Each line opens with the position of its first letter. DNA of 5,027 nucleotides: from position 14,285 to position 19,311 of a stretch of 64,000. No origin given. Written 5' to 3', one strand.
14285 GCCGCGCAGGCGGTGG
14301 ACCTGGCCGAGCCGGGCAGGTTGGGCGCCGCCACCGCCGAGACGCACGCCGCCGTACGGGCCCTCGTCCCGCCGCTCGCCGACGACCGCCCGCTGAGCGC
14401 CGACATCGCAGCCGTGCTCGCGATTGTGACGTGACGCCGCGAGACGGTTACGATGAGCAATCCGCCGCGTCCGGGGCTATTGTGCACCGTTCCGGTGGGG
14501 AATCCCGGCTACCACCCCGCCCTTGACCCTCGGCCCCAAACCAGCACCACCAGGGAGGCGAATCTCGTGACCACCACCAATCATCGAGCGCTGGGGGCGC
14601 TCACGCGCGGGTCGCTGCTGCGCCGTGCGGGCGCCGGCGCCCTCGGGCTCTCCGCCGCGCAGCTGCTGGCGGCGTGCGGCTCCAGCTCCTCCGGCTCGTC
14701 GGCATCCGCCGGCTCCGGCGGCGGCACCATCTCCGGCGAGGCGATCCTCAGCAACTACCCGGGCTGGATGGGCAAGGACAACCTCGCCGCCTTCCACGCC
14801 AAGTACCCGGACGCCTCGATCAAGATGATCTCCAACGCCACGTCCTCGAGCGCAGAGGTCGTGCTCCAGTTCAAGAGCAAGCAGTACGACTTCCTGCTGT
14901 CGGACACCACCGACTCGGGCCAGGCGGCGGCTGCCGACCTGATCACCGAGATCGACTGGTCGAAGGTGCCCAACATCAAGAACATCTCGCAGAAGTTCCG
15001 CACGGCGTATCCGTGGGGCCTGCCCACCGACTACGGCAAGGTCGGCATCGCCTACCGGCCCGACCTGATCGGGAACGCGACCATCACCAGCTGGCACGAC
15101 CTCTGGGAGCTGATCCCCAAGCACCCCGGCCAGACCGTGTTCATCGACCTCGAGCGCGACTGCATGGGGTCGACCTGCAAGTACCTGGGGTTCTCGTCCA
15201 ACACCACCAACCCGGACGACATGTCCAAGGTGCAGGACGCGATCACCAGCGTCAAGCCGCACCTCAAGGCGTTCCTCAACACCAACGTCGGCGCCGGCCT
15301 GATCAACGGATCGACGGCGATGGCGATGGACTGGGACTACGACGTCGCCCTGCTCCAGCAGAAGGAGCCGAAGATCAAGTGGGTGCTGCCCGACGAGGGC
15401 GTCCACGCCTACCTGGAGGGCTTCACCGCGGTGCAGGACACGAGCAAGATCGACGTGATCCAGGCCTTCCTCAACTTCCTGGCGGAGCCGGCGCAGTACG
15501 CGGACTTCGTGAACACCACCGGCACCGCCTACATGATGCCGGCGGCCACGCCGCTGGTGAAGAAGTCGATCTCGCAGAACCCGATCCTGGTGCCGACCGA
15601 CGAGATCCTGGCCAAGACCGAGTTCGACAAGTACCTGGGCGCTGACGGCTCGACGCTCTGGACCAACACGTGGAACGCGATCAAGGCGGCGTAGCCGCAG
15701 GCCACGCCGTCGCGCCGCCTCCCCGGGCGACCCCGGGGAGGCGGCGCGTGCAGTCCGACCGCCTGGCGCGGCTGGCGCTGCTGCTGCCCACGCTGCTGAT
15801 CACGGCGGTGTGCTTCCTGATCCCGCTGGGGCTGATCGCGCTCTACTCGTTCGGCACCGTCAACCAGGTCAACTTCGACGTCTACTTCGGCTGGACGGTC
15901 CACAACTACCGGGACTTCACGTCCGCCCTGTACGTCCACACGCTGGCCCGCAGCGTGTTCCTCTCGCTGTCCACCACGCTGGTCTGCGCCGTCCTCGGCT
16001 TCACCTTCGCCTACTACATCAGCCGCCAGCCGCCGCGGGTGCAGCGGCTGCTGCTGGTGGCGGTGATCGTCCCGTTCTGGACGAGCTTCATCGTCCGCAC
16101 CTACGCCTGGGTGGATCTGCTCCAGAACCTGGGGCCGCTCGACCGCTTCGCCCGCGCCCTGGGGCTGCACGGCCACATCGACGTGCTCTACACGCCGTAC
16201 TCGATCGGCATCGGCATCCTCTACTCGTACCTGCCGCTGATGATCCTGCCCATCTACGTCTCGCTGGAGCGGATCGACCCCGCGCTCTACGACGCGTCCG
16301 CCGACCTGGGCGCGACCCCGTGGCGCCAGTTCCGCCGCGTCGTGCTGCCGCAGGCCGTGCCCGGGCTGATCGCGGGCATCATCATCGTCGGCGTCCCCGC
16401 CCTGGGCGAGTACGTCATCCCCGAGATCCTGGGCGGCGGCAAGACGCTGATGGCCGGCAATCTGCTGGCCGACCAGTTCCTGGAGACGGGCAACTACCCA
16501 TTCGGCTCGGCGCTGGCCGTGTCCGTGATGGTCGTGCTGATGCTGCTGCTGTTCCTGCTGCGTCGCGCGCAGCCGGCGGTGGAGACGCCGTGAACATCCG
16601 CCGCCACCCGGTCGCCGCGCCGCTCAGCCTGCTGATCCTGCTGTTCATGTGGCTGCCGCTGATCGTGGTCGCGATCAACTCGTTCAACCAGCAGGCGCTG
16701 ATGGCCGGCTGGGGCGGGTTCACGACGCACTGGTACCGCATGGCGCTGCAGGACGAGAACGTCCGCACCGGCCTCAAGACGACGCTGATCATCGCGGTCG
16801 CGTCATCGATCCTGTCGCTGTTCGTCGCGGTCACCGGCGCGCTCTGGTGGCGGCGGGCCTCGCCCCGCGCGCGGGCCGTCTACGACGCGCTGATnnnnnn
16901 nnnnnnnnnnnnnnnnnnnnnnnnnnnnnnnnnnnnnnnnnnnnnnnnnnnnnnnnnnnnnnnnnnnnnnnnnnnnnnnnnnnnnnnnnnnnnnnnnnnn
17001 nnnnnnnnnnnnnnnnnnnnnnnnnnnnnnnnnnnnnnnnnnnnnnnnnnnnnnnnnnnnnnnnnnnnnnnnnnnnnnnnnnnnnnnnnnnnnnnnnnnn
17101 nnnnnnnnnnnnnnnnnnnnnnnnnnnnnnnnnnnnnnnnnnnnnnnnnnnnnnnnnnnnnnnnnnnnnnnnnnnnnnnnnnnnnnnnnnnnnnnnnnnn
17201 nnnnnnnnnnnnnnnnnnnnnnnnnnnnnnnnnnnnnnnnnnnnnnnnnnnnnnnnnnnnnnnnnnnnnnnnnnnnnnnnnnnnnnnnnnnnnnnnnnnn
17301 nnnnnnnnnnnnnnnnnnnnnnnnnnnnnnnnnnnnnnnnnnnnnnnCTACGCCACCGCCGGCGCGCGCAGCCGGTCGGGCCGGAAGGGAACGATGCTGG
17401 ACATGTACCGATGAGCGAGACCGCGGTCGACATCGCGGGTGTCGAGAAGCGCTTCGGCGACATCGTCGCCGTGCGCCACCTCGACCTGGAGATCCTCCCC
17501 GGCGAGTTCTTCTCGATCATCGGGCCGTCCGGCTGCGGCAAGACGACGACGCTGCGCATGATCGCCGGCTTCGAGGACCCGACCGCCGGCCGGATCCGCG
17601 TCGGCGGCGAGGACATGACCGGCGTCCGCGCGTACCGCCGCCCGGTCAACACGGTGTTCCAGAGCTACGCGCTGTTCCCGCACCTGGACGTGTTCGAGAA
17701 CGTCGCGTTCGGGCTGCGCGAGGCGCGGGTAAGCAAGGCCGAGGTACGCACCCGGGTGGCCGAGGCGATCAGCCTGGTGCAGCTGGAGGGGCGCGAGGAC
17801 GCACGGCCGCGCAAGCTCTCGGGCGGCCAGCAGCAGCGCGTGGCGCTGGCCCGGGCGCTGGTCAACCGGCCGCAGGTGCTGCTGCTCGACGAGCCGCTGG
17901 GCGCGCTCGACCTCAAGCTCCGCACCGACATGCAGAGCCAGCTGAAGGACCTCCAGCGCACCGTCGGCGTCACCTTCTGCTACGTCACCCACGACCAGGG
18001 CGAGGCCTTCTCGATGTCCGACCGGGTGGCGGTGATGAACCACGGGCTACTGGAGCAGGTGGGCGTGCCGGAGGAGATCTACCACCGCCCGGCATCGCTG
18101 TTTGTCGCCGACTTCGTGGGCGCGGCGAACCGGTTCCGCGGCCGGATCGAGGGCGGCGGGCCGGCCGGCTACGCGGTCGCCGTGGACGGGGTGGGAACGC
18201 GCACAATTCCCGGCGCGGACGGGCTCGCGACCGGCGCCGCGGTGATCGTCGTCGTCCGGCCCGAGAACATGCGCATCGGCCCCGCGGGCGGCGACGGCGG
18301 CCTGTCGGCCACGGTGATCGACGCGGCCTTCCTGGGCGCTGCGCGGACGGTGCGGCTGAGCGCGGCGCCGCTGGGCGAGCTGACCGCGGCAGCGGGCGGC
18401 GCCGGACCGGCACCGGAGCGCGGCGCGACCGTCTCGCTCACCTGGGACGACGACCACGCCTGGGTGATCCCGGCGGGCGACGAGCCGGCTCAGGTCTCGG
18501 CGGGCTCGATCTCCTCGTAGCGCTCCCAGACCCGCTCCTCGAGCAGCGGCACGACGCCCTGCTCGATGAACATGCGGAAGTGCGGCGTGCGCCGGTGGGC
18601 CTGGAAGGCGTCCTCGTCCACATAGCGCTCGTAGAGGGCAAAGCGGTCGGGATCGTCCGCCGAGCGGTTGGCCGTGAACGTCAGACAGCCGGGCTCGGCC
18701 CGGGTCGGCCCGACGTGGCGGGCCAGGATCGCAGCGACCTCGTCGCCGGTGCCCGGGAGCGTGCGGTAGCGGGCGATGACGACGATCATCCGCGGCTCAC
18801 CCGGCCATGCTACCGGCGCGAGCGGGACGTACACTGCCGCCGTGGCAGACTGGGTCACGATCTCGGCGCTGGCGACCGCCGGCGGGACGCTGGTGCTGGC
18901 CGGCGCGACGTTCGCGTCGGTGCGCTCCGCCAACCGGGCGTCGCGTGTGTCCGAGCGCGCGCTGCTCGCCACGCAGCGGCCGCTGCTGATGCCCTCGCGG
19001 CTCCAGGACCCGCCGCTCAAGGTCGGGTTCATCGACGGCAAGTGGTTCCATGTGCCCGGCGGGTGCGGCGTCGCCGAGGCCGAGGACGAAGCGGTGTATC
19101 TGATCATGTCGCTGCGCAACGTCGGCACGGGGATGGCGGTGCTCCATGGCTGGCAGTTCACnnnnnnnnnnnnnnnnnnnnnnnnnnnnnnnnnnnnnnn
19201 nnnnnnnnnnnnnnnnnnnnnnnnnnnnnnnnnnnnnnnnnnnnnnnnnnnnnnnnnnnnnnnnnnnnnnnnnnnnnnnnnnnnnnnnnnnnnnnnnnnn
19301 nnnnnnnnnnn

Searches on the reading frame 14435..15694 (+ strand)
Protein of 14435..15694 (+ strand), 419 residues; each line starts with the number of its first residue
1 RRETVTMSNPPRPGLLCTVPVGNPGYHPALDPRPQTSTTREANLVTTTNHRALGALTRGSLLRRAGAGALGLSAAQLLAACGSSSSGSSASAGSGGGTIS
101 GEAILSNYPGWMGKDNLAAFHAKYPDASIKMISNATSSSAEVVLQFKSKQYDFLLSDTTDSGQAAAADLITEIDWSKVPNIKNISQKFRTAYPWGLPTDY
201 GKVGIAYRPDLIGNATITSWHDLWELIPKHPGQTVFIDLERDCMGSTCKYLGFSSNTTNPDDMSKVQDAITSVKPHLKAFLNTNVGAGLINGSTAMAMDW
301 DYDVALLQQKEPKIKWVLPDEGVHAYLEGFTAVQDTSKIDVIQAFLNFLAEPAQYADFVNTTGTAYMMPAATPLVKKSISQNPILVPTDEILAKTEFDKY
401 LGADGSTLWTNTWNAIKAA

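Call 80: search_protein_families(library=pfam, proteins=[window:14435-15694:+], max_evalue=0.00001)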
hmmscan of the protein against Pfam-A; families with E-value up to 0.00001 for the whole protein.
window:14435-15694:+ (419 aa): 2 families
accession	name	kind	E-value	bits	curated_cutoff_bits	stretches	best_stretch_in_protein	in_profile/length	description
PF13416.11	SBP_bac_8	-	4.6e-19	69.7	27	1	118-383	4-275/279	Bacterial extracellular solute-binding protein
PF01547.30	SBP_bac_1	-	9.1e-11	42.7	26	1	117-354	14-305/307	Bacterial extracellular solute-binding protein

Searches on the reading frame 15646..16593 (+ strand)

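Call 80: search_protein_families(library=pfam, proteins=[window:15646-16593:+], max_evalue=0.00001)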
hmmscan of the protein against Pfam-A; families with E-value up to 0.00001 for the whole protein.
window:15646-16593:+ (315 aa): 1 family
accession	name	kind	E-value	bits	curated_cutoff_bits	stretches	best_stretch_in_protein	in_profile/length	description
PF00528.27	BPD_transp_1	-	5.6e-16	59.2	26.4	1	117-307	4-176/184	Binding-protein-dependent transport system inner membrane component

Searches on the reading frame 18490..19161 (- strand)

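Call 6: search_protein_families(library=pfam, proteins=[window:18490-19161:-], max_evalue=0.01)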
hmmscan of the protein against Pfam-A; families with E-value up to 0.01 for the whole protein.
window:18490-19161:- (223 aa): 1 family
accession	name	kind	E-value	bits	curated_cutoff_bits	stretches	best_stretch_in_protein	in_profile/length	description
PF03992.22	ABM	-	9.3e-22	77.4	23.1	1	125-200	1-77/78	Antibiotic biosynthesis monooxygenase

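Call 40: search_protein_families(library=ncbifam, proteins=[window:18490-19161:-], max_evalue=0.01)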
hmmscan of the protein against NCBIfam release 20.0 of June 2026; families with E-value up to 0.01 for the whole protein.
window:18490-19161:- (223 aa): 1 family
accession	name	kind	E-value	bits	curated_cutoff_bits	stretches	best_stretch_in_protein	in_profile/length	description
NF007791.0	PRK10486.1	equivalog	8.7e-09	35.8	135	1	147-201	24-77/96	(4S)-4-hydroxy-5-phosphonooxypentane-2,3-dione isomerase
